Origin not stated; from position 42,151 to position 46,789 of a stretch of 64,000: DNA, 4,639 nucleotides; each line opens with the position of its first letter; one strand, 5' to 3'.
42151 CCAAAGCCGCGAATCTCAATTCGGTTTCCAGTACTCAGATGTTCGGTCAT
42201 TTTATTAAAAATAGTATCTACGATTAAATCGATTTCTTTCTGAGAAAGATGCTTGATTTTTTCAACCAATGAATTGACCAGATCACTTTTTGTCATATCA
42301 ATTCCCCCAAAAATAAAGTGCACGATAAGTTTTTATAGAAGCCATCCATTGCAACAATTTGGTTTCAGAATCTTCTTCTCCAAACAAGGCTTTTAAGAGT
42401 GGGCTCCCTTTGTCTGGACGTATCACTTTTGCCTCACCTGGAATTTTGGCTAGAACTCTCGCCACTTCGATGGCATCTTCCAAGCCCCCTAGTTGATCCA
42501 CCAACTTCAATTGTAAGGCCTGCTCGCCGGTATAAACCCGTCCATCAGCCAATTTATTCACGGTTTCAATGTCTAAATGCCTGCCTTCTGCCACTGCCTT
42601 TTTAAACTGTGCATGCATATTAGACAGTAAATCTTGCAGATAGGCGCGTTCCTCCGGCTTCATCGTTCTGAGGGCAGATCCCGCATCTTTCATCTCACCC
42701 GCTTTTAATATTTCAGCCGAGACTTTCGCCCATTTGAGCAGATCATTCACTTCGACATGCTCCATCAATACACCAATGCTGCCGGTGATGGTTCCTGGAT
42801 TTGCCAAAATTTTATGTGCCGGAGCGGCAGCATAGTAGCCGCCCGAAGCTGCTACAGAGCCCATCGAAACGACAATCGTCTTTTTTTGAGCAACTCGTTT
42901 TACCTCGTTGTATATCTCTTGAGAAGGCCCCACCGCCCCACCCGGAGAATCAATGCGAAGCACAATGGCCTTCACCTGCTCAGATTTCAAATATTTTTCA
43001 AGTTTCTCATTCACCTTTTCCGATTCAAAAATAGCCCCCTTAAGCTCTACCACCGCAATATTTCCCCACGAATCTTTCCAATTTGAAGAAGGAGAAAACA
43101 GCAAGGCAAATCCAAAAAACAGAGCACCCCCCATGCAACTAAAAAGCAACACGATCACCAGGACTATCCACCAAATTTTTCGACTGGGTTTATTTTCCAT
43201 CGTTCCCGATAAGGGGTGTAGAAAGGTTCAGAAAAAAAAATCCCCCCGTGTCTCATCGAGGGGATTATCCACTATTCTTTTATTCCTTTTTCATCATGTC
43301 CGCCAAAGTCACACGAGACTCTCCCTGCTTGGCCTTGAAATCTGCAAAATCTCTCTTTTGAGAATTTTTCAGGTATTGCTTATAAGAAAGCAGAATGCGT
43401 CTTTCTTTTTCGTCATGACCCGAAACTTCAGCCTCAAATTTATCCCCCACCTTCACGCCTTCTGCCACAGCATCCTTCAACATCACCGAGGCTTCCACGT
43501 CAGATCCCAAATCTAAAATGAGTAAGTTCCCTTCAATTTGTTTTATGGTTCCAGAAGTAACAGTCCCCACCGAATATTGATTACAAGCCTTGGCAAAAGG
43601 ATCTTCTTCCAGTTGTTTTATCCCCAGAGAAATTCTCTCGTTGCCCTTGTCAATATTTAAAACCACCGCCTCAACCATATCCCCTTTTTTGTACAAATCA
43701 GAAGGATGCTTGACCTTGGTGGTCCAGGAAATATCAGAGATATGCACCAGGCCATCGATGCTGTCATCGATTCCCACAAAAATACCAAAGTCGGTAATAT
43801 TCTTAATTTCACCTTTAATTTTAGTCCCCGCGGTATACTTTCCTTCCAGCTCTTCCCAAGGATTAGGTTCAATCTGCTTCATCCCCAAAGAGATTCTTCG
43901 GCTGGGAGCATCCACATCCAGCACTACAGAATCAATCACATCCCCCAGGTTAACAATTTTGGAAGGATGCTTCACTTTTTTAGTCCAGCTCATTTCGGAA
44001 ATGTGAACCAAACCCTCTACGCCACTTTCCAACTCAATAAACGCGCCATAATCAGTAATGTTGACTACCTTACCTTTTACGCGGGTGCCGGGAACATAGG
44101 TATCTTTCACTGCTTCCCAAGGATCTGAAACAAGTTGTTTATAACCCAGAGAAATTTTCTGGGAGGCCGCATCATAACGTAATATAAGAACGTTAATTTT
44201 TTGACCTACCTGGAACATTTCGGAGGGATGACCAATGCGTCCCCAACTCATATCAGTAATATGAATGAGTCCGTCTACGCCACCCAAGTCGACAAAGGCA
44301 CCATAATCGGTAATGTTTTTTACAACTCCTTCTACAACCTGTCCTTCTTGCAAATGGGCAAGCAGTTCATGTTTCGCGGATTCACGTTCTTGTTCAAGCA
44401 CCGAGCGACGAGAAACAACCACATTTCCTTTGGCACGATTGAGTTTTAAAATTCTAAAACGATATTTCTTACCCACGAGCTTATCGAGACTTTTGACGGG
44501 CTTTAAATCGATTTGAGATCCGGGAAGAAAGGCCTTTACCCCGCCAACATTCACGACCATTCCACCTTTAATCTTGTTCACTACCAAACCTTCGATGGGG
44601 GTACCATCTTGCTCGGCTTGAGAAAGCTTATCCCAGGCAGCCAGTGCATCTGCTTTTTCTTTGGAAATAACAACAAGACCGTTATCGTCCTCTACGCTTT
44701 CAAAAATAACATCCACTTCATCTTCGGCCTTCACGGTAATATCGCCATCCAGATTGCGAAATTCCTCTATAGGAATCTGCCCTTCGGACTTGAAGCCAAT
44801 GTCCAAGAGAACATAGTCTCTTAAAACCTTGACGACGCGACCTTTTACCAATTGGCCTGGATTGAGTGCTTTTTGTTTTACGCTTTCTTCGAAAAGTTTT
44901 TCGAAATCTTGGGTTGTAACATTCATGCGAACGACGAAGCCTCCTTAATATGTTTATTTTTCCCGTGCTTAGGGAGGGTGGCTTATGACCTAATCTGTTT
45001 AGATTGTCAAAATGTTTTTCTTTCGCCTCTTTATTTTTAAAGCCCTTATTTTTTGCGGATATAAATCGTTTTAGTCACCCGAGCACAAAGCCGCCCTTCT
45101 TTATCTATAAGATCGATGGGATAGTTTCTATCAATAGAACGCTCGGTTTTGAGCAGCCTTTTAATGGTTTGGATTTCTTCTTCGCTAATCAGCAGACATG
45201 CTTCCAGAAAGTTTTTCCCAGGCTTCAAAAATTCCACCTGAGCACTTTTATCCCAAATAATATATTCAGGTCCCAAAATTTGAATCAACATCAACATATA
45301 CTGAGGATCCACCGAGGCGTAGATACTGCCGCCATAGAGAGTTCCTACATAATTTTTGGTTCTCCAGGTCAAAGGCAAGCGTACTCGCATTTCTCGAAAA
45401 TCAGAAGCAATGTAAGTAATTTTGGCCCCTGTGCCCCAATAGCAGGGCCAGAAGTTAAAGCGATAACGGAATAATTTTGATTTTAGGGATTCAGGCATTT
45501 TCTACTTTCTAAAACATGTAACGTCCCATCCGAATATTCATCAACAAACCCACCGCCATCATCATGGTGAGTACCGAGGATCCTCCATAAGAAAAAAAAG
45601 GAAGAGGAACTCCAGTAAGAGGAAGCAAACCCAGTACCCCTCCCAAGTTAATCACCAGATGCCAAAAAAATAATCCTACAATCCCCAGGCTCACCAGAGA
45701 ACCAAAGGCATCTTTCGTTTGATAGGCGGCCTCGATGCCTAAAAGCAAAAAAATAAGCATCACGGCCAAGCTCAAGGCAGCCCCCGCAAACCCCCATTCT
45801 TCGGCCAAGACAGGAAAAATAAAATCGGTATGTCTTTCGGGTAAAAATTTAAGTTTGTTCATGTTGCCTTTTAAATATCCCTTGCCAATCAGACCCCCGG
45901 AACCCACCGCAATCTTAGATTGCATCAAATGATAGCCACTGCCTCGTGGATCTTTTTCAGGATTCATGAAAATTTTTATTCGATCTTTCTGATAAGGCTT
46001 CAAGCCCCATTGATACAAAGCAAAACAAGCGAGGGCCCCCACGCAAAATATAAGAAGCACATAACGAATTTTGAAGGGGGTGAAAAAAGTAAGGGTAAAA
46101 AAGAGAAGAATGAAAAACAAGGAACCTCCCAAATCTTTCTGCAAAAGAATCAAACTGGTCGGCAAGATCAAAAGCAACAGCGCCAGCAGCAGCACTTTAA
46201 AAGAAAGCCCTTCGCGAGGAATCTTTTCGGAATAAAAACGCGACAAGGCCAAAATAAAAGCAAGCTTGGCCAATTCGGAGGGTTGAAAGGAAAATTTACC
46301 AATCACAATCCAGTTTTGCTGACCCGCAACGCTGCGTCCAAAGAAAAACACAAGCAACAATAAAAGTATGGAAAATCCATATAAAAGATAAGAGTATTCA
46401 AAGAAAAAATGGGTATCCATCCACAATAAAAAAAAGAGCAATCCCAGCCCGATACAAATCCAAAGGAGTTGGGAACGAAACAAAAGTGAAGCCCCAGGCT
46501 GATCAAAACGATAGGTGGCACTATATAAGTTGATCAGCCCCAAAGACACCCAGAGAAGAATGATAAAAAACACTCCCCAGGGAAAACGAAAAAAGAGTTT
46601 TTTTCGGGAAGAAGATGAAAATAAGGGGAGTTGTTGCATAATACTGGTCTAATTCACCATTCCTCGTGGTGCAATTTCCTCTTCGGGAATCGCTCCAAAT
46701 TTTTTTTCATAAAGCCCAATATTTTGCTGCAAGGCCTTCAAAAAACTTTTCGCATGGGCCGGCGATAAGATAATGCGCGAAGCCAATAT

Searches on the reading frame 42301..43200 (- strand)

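Call 21: search_protein_families(library=ncbifam, proteins=[window:42301-43200:-], max_evalue=0.00001)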
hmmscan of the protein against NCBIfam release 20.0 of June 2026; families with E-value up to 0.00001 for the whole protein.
window:42301-43200:- (300 aa): 7 families
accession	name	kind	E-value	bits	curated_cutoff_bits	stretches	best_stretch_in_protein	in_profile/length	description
TIGR00706.1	SppA_dom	equivalog_domain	3.7e-70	235.8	155.45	1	47-251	1-207/208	signal peptide peptidase SppA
TIGR00705.1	SppA_67K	equivalog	1.3e-53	182.2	311.45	1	46-253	311-527/590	signal peptide peptidase SppA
NF008195.0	PRK10949.1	equivalog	1.8e-38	132.1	746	1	47-253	327-542/618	signal peptide peptidase SppA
NF008745.0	PRK11778.1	equivalog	7.1e-30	104.3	259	1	50-244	101-297/345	protease SohB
NF045542.1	Clp_rel_HeadMat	equivalog_domain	9.9e-08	32.1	120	1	62-132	18-88/165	head maturation protease, ClpP-related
NF045540.1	scaf_prot_MCP1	exception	4.5e-06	25.7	475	1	65-128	19-81/652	ClpP-like prohead protease/major capsid protein fusion protein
NF009205.0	PRK12553.1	subfamily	9.1e-06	25.4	228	0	62-130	53-121/211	ATP-dependent Clp protease proteolytic subunit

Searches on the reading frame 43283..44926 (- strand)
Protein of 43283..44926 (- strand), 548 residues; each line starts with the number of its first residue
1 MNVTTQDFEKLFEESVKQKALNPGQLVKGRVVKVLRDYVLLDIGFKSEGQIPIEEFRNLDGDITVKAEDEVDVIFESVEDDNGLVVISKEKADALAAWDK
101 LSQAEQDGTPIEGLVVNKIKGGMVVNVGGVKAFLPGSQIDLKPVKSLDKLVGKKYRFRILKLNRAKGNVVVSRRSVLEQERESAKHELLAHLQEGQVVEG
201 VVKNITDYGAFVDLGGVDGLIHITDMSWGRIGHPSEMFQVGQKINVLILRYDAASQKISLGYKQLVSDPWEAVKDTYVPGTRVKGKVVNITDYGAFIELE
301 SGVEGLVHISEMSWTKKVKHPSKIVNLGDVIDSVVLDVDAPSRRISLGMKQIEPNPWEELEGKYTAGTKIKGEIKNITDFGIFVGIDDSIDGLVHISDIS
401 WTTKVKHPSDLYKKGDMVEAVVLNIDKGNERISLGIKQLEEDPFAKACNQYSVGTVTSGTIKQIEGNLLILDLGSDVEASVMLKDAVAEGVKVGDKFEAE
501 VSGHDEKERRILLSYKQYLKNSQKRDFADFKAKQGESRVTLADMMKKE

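Call 21: search_protein_families(library=ncbifam, proteins=[window:43283-44926:-], max_evalue=0.00001)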
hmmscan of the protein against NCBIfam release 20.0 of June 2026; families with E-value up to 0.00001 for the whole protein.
window:43283-44926:- (548 aa): 35 families (the best 25 are shown)
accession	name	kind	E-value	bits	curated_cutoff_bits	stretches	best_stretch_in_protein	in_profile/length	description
NF004952.0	PRK06299.1-2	equivalog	1.1e-208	694.2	524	1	4-547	29-576/580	30S ribosomal protein S1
NF004953.0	PRK06299.1-3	equivalog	1.3e-197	657.6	720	1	5-545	29-567/580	30S ribosomal protein S1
NF004954.0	PRK06299.1-4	equivalog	2.2e-197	656.7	727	1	5-547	2-554/560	30S ribosomal protein S1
TIGR00717.1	rpsA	equivalog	2.8e-183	610.2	577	1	7-515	2-515/516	30S ribosomal protein S1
NF004955.0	PRK06299.1-5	equivalog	2.1e-181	604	878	1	2-543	6-553/566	30S ribosomal protein S1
NF004951.0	PRK06299.1-1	equivalog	2.2e-178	594.1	918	1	5-540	2-543/556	30S ribosomal protein S1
NF005208.0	PRK06676.1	equivalog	4.5e-166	552.7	368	3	10-358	5-356/391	30S ribosomal protein S1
NF000907.0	PRK00087.1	equivalog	1.1e-158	529.4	624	3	5-316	284-600/671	bifunctional 4-hydroxy-3-methylbut-2-enyl diphosphate reductase/30S ribosomal protein S1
NF010379.0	PRK13806.1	equivalog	3.4e-138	461.3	648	2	5-387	14-400/491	30S ribosomal protein S1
NF005911.0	PRK07899.1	equivalog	1.4e-136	456.1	691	3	6-353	20-366/486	30S ribosomal protein S1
NF004956.0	PRK06299.1-6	equivalog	5.1e-115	385.2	711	1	4-547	13-551/554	30S ribosomal protein S1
NF005639.0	PRK07400.1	equivalog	1.1e-63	215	460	3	3-276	13-278/318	30S ribosomal protein S1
NF040579.1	S1_dom_CvfD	subfamily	1.1e-54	183.5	117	3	364-448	1-84/113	CvfD/Ygs/GSP13 family RNA-binding post-transcriptional regulator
NF005973.0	PRK08059.1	equivalog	1.1e-49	167.6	148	3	275-358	3-85/123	S1 domain-containing post-transcriptional regulator GSP13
NF008805.1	PRK11824.1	equivalog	1.5e-39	136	471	3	276-351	609-682/683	polyribonucleotide nucleotidyltransferase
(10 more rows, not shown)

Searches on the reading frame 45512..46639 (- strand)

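Call 21: search_protein_families(library=ncbifam, proteins=[window:45512-46639:-], max_evalue=0.00001)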
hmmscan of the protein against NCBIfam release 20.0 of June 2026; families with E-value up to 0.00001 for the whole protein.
window:45512-46639:- (376 aa): 6 families
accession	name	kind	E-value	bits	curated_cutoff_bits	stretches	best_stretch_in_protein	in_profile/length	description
TIGR02210.1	rodA_shape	equivalog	4.5e-113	378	336.7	1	21-373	2-356/357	rod shape-determining protein RodA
TIGR02614.1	ftsW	equivalog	2.8e-85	286.5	337.5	1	23-370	4-354/357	putative lipid II flippase FtsW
NF037961.1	RodA_shape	subfamily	3.3e-75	254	150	2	190-365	221-403/415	rod shape-determining protein RodA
TIGR02615.1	spoVE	exception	2.4e-72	244.3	448.8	1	22-369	3-352/354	stage V sporulation protein E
NF008060.0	PRK10794.1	equivalog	5.3e-69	232.9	590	1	37-375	28-365/370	peptidoglycan glycosyltransferase MrdB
NF008042.0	PRK10774.1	equivalog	3.5e-49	167.9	493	1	27-370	43-389/405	cell division protein FtsW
